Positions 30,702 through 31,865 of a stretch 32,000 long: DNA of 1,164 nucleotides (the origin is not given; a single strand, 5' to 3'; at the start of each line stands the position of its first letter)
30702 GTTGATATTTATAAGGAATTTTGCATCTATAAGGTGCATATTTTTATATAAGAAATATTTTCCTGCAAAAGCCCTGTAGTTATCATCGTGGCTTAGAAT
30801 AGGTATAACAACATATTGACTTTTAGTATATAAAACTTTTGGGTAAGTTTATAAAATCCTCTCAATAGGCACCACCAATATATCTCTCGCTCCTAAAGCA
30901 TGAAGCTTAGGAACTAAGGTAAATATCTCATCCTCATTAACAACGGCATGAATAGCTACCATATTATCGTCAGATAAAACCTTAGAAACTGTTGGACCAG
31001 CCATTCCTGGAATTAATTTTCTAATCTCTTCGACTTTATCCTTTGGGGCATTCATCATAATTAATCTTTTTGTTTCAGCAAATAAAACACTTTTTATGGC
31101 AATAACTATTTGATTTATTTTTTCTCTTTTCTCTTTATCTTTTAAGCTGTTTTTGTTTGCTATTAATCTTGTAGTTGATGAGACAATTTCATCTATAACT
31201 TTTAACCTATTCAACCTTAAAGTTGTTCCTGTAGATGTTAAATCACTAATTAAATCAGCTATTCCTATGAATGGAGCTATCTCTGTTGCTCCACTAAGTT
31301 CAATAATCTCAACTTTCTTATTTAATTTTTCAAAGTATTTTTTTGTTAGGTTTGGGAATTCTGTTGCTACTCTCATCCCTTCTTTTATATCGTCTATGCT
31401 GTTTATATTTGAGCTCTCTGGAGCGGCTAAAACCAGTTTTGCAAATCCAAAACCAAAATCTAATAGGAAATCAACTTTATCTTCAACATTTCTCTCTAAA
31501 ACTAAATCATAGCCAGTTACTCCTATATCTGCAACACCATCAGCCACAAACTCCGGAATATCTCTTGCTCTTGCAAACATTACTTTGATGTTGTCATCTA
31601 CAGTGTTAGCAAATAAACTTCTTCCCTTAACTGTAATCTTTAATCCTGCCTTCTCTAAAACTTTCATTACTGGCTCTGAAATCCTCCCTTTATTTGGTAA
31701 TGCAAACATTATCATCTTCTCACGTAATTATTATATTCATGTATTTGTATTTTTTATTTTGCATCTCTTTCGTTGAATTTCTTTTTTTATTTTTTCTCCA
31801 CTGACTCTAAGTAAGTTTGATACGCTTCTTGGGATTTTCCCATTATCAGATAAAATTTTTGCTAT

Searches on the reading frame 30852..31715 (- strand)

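Call 69: search_protein_families(library=pfam, proteins=[window:30852-31715:-])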
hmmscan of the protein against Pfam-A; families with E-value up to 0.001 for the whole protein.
window:30852-31715:- (288 aa): 3 families
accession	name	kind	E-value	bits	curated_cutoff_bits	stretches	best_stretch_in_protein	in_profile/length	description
PF01634.23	HisG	-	7.1e-55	185.7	25.5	1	49-208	1-157/158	ATP phosphoribosyltransferase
PF08029.16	HisG_C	-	1.2e-25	89.9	23.5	1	213-286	1-73/73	HisG, C-terminal domain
PF13531.11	SBP_bac_11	-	0.00019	21.7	25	0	8-84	112-178/227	Bacterial extracellular solute-binding protein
